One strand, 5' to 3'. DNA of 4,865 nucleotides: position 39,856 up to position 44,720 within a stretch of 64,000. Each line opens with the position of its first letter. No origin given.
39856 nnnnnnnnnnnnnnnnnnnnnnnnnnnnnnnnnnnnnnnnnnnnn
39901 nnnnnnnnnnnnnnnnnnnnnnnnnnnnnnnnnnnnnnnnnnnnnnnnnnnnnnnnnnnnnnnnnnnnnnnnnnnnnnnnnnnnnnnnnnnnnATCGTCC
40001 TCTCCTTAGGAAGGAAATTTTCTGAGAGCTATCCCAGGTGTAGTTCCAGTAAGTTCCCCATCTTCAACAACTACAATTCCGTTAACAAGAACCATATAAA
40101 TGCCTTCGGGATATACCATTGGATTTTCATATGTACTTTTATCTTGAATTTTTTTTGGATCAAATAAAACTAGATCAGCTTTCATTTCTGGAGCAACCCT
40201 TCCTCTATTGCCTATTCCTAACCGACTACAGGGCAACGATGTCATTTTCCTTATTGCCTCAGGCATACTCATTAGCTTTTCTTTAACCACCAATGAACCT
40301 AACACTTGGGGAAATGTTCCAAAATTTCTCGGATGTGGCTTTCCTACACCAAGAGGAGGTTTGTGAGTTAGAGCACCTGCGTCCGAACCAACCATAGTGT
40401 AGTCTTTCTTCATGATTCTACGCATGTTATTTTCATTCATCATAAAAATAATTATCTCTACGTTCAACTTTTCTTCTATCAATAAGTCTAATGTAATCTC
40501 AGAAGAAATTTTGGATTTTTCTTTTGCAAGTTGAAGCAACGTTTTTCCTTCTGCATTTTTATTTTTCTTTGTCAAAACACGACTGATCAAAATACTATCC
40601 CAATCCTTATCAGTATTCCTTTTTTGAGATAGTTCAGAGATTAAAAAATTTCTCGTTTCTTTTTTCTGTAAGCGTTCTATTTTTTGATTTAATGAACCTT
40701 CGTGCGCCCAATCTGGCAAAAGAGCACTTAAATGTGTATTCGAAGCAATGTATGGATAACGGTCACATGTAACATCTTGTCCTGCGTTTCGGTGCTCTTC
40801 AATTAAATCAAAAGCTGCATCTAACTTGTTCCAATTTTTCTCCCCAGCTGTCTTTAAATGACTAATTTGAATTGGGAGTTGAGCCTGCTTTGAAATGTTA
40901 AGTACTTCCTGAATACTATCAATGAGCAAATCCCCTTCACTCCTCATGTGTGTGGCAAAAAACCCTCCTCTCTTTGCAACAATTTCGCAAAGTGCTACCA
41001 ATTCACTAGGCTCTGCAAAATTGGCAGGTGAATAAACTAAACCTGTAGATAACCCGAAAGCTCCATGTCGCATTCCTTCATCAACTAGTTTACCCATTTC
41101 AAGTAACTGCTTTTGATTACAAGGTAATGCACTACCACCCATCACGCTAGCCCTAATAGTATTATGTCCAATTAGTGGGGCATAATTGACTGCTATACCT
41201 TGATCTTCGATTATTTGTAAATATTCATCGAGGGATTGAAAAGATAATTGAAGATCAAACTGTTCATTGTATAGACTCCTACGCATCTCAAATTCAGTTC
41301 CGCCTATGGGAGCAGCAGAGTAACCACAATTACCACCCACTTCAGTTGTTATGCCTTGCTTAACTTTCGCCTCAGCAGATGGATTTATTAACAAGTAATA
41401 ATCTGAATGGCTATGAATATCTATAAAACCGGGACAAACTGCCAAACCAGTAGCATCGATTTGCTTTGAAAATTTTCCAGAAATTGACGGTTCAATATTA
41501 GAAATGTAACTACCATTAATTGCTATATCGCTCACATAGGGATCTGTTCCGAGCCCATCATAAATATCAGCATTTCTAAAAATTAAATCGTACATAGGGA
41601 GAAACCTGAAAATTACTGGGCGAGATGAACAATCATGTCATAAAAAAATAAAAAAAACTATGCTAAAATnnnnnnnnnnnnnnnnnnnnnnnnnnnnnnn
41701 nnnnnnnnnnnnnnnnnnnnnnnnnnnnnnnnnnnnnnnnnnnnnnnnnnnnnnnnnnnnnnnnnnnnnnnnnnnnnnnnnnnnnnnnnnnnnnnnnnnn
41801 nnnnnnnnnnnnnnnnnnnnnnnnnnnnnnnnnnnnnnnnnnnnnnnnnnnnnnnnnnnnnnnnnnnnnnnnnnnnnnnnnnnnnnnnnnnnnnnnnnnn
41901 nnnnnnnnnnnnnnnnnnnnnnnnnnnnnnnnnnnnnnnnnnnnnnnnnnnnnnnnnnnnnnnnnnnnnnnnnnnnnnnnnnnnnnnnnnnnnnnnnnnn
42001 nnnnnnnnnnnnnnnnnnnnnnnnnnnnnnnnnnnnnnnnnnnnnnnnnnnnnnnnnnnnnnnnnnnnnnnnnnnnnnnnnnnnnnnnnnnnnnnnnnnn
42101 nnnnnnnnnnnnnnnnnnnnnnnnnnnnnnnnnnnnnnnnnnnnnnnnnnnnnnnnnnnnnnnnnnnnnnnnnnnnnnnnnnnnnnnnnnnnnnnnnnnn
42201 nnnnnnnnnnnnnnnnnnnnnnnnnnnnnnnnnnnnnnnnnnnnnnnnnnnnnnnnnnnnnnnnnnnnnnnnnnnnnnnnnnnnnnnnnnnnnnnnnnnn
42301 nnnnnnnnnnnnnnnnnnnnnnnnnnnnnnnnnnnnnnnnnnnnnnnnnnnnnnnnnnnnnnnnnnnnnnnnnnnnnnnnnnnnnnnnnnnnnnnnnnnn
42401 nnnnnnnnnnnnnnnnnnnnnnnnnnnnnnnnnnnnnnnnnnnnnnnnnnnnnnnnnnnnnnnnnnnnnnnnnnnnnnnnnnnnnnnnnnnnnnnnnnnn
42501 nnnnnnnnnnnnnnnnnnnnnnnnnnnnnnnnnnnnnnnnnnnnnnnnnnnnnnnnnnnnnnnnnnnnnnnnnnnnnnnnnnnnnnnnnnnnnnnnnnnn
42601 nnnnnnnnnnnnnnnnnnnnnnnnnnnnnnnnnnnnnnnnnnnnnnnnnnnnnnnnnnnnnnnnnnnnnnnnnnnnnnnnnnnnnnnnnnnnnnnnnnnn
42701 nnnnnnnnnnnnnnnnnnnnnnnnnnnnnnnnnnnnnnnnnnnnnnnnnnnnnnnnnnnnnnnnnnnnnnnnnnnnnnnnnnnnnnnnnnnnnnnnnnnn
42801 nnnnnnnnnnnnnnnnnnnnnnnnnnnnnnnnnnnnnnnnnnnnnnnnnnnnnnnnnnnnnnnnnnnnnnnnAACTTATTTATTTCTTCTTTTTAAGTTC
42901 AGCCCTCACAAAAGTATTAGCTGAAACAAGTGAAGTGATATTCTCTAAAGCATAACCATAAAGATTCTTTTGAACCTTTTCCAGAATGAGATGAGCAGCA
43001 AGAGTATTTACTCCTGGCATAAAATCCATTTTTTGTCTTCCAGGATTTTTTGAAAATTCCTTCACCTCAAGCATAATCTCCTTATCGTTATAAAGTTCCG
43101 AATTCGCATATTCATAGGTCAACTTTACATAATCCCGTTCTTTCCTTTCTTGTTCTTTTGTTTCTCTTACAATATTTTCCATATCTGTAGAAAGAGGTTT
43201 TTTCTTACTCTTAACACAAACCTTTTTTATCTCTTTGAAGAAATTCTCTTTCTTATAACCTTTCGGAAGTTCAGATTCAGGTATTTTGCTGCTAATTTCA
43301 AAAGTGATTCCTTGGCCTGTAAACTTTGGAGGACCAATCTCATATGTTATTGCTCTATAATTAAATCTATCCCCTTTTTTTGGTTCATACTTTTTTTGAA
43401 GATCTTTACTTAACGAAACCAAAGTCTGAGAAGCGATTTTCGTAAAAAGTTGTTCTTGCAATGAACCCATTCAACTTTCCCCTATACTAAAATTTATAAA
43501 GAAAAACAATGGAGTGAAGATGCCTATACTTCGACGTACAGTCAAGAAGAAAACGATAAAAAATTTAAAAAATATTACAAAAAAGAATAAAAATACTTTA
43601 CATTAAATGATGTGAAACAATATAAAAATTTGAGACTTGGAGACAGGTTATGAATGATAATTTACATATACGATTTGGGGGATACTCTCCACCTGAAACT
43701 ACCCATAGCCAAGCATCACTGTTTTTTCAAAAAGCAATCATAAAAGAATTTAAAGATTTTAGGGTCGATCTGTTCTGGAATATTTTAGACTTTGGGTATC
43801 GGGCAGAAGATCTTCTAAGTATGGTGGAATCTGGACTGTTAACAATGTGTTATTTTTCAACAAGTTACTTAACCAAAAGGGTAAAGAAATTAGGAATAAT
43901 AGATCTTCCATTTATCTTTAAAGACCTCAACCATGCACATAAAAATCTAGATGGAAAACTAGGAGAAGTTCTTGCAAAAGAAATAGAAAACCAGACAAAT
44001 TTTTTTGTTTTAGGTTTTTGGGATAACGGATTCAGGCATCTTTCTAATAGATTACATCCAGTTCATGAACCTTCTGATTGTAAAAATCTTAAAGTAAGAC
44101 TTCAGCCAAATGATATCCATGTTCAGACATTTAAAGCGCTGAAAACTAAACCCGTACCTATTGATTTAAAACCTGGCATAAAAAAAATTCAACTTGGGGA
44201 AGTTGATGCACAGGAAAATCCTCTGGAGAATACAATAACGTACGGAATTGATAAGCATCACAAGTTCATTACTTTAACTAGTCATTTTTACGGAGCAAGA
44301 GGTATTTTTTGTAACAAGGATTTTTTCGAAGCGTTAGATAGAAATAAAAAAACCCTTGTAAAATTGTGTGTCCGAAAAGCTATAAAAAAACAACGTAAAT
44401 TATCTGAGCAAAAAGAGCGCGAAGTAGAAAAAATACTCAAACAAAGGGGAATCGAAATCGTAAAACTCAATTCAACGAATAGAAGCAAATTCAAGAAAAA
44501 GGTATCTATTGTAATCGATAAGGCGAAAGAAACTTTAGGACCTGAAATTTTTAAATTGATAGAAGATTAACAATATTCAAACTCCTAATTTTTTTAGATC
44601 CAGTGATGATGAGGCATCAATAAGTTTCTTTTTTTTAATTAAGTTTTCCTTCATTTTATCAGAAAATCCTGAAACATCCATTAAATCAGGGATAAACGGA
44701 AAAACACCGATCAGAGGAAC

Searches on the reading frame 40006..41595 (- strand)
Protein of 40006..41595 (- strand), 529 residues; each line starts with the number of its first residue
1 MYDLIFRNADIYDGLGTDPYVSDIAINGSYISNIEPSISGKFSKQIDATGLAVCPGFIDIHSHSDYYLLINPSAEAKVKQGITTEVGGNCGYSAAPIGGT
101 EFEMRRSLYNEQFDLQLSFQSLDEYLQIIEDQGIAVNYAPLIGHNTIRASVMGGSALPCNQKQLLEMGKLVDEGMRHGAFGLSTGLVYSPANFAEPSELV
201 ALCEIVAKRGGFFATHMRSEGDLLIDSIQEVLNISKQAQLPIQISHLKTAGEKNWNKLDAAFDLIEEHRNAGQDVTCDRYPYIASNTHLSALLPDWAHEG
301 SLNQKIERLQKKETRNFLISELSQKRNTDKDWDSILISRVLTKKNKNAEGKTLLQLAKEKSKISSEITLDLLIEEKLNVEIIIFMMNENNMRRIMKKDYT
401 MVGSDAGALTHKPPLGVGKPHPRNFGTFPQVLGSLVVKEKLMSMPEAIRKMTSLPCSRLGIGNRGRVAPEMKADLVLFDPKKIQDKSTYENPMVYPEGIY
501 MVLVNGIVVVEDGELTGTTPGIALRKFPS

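Call 11: search_protein_families(library=pfam, proteins=[window:40006-41595:-])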
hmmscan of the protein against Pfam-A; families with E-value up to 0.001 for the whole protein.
window:40006-41595:- (529 aa): 2 families
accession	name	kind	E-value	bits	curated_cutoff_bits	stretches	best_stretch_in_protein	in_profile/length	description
PF07969.17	Amidohydro_3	-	1.4e-23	84.6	29.7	1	46-510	3-472/472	Amidohydrolase family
PF01979.26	Amidohydro_1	-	8.3e-09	35.6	25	1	53-506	2-342/345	Amidohydrolase family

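Call 23: search_protein_families(library=ncbifam, proteins=[window:40006-41595:-])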
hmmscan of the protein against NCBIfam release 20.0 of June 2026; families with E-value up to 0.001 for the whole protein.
window:40006-41595:- (529 aa): 44 families (the best 25 are shown)
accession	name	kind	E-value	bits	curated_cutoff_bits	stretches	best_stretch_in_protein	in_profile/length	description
NF006560.0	PRK09061.1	subfamily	4.3e-61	206.8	340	2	347-526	312-513/517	amidohydrolase family protein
NF004839.0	PRK06189.1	equivalog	2e-12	46.5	631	1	1-65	2-64/451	allantoinase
NF006689.0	PRK09237.1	equivalog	2.7e-12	46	371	1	1-91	2-96/383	amidohydrolase/deacetylase family metallohydrolase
TIGR00857.1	pyrC_multi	subfamily_domain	5e-12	45.5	279.05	2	428-484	318-373/412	dihydroorotase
NF006839.0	PRK09357.1-4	equivalog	3.4e-11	42.4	576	1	4-63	2-61/422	dihydroorotase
NF011990.0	PRK15446.2-6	subfamily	5.2e-10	38.6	233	1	23-63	21-65/390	alpha-D-ribose 1-methylphosphonate 5-triphosphate diphosphatase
NF006844.0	PRK09357.2-5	equivalog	4.1e-09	35.9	701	1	5-63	5-63/422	dihydroorotase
NF002668.0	PRK02382.1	equivalog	1e-08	34.3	452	1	18-63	10-56/436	dihydroorotase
NF011987.0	PRK15446.2-3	subfamily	1.2e-08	34.1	253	1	437-484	322-369/395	alpha-D-ribose 1-methylphosphonate 5-triphosphate diphosphatase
TIGR01178.1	ade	equivalog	1.4e-08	33.7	472.5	1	3-86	1-82/552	adenine deaminase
TIGR03178.1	allantoinase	equivalog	1.8e-08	33.6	357.85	0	21-63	17-59/441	allantoinase AllB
NF006845.0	PRK09357.2-6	equivalog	2.3e-08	33.2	728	1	5-78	4-73/428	dihydroorotase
TIGR02033.1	D-hydantoinase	equivalog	3.9e-08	32.7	393.25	1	20-66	15-62/454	dihydropyrimidinase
TIGR02318.1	phosphono_phnM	equivalog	4.6e-08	32.4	390.55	0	437-481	315-359/376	phosphonate metabolism protein PhnM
TIGR03121.1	one_C_dehyd_A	equivalog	5.5e-08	31.5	392.75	0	5-63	3-61/556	formylmethanofuran dehydrogenase subunit A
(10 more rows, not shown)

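Call 36: search_solved_structures(query=window:40006-41595:-, max_evalue=1e-8)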
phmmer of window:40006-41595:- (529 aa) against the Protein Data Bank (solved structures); distinct sequences matched with E-value up to 1e-8: 8.
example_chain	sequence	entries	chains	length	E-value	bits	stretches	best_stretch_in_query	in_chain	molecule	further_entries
1m7j_A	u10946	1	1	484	2.6e-79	270.7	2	2-289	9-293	D-aminoacylase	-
1rjp_A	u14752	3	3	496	2.9e-79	270.5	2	2-289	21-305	D-aminoacylase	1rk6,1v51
1rjq_A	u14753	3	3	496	1.2e-78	268.5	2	2-289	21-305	D-aminoacylase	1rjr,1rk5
1v4y_A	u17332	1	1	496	7.2e-78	265.9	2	2-289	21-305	D-aminoacylase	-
9g5m_A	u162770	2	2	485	2.6e-74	254.2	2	3-289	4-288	Amidohydrolase family protein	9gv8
9kb1_A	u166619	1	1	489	1.4e-71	245.2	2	3-289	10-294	PpOngB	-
9kb3_A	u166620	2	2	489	5.7e-71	243.2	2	3-289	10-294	Carbohydrate de-N-acetylated protein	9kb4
3gip_A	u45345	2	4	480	1.3e-58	202.4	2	11-289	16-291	N-acyl-D-glutamate deacylase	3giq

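Call 75: search_solved_structures(query=window:40006-41595:-, max_evalue=1e-70, show_alignments=1)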
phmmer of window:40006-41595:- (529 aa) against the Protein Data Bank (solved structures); distinct sequences matched with E-value up to 1e-70: 7.
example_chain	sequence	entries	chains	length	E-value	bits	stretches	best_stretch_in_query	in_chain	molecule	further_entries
1m7j_A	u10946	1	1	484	2.6e-79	270.7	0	2-289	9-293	D-aminoacylase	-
1rjp_A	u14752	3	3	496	2.9e-79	270.5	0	2-289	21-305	D-aminoacylase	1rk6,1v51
1rjq_A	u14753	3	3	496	1.2e-78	268.5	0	2-289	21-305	D-aminoacylase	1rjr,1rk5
1v4y_A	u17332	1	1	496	7.2e-78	265.9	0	2-289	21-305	D-aminoacylase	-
9g5m_A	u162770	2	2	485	2.6e-74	254.2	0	3-289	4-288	Amidohydrolase family protein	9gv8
9kb1_A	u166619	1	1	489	1.4e-71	245.2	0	3-289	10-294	PpOngB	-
9kb3_A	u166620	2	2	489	5.7e-71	243.2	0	3-289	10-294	Carbohydrate de-N-acetylated protein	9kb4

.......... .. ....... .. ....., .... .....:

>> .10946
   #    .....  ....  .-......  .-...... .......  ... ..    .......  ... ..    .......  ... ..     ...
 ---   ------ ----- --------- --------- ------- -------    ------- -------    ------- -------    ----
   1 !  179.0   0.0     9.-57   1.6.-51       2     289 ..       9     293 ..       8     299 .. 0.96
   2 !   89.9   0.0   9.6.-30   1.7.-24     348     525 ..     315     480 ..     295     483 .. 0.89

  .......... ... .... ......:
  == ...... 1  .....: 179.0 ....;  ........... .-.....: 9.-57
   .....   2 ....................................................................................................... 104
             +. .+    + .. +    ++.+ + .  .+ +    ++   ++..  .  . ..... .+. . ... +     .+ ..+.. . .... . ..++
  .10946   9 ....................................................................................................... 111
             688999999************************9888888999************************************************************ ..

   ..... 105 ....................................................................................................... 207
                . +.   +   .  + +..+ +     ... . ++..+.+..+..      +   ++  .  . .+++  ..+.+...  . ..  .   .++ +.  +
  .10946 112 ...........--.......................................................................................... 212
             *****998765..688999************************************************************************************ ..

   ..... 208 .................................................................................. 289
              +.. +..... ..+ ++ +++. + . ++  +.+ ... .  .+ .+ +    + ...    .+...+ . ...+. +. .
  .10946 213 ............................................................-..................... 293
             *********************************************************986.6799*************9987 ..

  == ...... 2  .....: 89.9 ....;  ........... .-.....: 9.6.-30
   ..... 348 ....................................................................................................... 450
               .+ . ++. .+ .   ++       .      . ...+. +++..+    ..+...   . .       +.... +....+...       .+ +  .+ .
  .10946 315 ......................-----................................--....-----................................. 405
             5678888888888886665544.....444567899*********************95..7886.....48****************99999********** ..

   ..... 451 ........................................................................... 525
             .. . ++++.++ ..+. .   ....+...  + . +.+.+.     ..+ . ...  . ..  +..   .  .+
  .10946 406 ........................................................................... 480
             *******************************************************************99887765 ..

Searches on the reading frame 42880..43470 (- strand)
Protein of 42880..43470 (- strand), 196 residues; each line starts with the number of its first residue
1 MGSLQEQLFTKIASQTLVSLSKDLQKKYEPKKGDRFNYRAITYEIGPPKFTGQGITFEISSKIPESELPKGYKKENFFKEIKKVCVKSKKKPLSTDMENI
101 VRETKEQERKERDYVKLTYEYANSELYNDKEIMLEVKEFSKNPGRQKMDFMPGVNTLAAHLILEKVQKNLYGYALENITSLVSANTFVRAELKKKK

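Call 23: search_protein_families(library=ncbifam, proteins=[window:42880-43470:-])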
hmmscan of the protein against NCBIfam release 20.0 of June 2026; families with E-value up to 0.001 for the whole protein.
window:42880-43470:- (196 aa): 0 families

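Call 39: search_protein_families(library=pfam, proteins=[window:42880-43470:-], max_evalue=0.01)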
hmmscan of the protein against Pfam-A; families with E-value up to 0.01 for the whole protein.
window:42880-43470:- (196 aa): 0 families

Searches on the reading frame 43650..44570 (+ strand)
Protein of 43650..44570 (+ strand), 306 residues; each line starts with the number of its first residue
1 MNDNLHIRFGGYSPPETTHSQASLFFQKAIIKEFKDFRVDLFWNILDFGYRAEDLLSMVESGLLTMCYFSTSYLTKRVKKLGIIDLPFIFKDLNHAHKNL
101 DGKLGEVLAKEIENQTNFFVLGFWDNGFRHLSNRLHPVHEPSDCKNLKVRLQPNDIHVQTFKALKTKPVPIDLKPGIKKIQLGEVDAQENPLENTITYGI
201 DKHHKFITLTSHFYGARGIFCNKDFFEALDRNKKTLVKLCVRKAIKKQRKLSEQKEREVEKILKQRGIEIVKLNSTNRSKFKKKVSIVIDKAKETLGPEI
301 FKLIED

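Call 23: search_protein_families(library=ncbifam, proteins=[window:43650-44570:+])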
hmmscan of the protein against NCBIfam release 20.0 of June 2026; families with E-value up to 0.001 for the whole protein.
window:43650-44570:+ (306 aa): 2 families
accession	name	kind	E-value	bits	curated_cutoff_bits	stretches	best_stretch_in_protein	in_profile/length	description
TIGR00787.1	dctP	subfamily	3.4e-45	154.5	175.05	1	50-266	41-256/257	DctP family TRAP transporter solute-binding subunit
NF037995.1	TRAP_S1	subfamily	4.8e-39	134.3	50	1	54-281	46-271/271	TRAP transporter substrate-binding protein DctP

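Call 39: search_protein_families(library=pfam, proteins=[window:43650-44570:+], max_evalue=0.01)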
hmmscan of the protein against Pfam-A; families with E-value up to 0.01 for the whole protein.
window:43650-44570:+ (306 aa): 1 family
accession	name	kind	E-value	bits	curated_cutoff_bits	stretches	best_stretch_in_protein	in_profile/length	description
PF03480.18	DctP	-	1.6e-52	179.1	23.4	1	51-292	42-283/286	Bacterial extracellular solute-binding protein, family 7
